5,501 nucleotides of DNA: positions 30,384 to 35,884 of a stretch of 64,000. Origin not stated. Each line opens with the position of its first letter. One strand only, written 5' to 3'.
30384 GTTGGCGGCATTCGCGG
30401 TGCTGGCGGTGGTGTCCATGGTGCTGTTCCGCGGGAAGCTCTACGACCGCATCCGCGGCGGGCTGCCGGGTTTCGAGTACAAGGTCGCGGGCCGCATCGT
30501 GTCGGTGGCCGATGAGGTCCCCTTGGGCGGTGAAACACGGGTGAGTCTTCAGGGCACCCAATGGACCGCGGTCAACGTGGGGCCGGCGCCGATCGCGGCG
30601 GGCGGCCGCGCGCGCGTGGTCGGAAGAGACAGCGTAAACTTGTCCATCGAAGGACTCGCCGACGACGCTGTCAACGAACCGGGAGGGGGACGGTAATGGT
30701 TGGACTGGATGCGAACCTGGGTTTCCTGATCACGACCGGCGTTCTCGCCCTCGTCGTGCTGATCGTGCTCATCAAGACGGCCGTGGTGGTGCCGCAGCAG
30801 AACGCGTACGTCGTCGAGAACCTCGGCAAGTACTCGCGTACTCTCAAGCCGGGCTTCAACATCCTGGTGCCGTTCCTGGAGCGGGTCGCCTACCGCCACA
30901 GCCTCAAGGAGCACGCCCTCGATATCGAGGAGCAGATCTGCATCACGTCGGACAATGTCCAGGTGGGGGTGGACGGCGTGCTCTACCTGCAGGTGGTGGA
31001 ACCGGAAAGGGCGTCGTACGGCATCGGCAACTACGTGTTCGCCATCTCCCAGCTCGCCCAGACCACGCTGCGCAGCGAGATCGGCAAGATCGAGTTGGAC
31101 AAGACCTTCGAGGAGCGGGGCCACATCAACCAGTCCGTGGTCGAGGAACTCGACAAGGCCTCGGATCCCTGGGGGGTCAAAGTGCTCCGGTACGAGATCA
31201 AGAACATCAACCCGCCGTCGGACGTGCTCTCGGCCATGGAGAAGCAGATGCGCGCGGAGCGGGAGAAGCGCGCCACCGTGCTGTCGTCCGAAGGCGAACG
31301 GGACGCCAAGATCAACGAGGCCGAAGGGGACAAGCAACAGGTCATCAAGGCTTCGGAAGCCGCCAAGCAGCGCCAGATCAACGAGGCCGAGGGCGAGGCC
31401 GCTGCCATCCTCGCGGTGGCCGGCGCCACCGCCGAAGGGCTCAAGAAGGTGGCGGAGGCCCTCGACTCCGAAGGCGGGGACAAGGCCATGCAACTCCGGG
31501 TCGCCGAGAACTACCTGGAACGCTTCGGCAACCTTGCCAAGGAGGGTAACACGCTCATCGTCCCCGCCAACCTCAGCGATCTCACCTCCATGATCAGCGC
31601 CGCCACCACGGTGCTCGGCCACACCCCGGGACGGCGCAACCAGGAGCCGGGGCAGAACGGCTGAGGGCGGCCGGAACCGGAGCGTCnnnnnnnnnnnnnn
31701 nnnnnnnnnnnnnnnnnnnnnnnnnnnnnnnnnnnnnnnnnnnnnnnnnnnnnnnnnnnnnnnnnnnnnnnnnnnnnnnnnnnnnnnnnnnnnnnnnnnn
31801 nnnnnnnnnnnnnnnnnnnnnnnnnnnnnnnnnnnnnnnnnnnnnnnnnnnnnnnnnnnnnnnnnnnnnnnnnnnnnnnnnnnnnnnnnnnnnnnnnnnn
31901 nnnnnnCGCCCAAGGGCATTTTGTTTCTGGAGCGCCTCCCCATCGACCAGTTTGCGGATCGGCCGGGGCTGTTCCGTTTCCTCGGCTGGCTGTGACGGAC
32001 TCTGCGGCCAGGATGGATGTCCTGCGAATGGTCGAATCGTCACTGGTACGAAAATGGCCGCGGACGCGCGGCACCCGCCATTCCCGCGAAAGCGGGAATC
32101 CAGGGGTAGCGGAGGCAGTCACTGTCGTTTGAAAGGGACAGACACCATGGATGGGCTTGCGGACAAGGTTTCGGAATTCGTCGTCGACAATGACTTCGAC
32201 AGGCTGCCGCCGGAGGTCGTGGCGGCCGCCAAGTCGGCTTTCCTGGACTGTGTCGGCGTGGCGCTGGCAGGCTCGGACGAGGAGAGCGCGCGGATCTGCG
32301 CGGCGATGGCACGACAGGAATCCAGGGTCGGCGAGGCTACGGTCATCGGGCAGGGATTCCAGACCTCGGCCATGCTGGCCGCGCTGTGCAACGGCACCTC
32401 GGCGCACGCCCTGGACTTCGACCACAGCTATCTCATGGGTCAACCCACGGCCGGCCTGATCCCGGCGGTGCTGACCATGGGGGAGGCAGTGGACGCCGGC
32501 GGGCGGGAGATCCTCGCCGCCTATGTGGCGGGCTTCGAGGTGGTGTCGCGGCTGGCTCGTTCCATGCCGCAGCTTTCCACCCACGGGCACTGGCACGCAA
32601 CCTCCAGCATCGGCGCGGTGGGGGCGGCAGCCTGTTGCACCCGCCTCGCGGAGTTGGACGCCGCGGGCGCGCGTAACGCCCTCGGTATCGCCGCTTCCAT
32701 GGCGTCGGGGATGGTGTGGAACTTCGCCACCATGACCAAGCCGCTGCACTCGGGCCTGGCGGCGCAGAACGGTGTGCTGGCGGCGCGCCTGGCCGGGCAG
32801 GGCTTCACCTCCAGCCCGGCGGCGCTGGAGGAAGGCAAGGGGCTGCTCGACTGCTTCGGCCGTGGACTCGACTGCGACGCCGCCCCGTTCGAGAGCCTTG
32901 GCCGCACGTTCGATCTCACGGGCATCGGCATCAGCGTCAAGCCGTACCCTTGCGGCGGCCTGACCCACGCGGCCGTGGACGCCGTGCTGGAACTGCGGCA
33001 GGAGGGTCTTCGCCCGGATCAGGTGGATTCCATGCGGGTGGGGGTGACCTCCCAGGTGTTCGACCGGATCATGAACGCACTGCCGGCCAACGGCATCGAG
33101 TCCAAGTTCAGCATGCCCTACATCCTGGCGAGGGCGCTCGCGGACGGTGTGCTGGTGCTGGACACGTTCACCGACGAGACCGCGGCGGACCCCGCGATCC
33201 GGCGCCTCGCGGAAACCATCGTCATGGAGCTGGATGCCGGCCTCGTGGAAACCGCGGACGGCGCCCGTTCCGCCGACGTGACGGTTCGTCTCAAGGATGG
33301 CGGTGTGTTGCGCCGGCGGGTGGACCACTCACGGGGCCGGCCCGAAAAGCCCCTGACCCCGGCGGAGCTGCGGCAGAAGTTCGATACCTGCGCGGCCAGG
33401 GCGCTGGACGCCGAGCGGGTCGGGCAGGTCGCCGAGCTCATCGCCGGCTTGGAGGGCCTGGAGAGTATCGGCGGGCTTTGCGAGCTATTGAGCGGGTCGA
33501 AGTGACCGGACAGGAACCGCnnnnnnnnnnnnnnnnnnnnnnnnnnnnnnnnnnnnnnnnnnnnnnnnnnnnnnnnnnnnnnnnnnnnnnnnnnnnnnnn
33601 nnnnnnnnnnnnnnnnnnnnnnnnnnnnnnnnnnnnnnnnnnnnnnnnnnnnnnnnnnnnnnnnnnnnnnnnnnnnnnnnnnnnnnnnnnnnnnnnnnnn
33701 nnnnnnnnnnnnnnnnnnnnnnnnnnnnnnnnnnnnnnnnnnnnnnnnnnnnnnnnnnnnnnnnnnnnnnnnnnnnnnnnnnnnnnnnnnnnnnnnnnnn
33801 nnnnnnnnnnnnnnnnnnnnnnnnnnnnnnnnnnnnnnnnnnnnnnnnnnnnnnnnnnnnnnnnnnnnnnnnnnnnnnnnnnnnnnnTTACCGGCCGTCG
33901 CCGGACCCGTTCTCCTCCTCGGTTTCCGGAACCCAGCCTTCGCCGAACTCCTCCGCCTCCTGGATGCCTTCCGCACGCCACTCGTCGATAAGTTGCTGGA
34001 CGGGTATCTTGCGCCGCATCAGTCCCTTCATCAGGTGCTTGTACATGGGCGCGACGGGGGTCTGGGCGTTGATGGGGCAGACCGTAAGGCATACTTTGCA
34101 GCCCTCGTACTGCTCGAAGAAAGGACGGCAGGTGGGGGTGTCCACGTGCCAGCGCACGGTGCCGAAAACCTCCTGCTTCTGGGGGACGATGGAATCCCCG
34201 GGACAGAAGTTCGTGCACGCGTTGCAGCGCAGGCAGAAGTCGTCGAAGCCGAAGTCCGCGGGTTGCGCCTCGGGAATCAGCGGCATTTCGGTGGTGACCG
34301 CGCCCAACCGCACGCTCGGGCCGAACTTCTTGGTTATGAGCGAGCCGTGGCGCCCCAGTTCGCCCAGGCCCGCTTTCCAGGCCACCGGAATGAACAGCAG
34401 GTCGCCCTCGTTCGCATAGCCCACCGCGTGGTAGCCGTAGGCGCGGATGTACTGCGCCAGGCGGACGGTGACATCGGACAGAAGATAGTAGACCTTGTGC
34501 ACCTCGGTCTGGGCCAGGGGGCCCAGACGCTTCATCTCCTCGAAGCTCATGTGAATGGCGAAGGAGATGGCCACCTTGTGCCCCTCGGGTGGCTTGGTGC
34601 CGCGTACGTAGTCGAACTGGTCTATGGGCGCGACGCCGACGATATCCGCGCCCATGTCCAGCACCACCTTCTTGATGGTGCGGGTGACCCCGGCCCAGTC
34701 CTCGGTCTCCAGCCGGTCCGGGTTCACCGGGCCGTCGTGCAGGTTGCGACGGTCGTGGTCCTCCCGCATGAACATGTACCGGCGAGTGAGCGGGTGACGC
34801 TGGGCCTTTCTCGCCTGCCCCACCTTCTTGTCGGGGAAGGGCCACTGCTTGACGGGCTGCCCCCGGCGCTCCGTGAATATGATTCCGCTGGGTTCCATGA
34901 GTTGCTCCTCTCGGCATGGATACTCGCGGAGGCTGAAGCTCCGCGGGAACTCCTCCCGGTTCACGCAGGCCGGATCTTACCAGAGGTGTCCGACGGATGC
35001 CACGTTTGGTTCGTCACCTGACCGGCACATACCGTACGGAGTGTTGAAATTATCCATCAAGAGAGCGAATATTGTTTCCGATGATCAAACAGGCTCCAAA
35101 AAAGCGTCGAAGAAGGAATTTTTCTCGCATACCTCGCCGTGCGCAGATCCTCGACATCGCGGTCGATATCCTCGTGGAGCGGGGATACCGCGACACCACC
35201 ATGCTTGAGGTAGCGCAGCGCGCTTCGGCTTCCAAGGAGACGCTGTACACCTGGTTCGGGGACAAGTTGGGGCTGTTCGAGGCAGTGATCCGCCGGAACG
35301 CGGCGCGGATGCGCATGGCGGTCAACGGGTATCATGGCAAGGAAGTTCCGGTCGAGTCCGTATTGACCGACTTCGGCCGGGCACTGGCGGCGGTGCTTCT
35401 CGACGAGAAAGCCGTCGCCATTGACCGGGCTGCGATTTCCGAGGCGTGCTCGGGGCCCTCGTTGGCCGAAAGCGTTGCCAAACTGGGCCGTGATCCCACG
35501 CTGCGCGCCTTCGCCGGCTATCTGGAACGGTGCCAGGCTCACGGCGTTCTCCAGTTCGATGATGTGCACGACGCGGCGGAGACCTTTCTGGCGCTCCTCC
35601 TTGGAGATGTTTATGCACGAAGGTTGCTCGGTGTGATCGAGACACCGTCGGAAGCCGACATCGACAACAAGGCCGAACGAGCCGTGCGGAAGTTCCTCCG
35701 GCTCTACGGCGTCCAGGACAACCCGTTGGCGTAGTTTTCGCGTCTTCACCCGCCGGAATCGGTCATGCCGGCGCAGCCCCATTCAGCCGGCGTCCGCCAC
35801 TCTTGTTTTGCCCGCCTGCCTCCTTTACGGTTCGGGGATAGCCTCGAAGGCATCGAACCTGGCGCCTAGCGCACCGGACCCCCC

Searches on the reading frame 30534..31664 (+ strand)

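Call 30: search_protein_families(library=pfam, proteins=[window:30534-31664:+], max_evalue=0.001)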
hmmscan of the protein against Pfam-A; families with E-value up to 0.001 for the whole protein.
window:30534-31664:+ (376 aa): 2 families
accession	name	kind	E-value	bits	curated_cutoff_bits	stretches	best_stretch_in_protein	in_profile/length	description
PF01145.31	Band_7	-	1.5e-35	123.3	23.6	1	85-266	2-175/176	SPFH domain / Band 7 family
PF16200.10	Band_7_C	-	2.1e-23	82.5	29.1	1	304-364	1-61/63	C-terminal region of band_7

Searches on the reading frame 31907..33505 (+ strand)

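Call 30: search_protein_families(library=pfam, proteins=[window:31907-33505:+], max_evalue=0.001)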
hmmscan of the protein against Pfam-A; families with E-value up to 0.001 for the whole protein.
window:31907-33505:+ (532 aa): 2 families
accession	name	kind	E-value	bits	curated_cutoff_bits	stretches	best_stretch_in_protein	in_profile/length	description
PF03972.19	MmgE_PrpD_N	-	5.8e-55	186.6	32.1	1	88-320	3-238/244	MmgE/PrpD N-terminal domain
PF19305.4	MmgE_PrpD_C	-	1.9e-35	122.6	32.1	1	347-509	1-167/173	MmgE/PrpD C-terminal domain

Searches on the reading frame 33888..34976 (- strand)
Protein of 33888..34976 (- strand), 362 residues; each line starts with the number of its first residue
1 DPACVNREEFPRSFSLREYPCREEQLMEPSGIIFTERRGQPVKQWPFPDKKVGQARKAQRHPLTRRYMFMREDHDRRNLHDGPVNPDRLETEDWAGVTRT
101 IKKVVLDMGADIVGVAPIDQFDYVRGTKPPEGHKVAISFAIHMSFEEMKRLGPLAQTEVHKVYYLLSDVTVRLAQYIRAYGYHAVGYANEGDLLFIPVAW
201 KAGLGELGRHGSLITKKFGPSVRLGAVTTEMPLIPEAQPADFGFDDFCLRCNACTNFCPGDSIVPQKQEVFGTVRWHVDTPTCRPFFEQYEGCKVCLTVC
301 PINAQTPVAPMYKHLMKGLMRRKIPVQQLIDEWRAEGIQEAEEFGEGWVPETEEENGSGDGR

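Call 30: search_protein_families(library=pfam, proteins=[window:33888-34976:-], max_evalue=0.001)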
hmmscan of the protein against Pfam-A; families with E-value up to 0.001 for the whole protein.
window:33888-34976:- (362 aa): 3 families
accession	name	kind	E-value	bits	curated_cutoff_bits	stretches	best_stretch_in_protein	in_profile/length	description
PF12838.12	Fer4_7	-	6e-06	27.1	27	1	248-304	2-52/52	4Fe-4S dicluster domain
PF13187.11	Fer4_9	-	4.8e-05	23.7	27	0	246-261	35-50/52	4Fe-4S dicluster domain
PF00037.32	Fer4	-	0.0001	22.4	21.1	0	246-263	6-23/24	4Fe-4S binding domain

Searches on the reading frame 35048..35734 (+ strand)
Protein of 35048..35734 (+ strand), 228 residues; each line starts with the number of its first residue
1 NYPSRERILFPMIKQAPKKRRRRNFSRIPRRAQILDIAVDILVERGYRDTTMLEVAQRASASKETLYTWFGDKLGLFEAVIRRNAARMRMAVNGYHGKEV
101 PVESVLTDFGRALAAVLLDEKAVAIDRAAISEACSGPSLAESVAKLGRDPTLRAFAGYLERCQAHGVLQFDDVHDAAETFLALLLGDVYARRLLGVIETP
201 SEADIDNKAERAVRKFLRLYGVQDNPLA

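Call 30: search_protein_families(library=pfam, proteins=[window:35048-35734:+], max_evalue=0.001)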
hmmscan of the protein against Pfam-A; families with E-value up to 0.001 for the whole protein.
window:35048-35734:+ (228 aa): 2 families
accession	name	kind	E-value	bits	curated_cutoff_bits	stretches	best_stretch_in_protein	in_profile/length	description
PF14246.11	TetR_C_7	-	1.7e-26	93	22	1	105-221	2-118/119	AefR-like transcriptional repressor, C-terminal domain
PF00440.29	TetR_N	-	7.5e-12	45.3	24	1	34-80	1-47/47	Bacterial regulatory proteins, tetR family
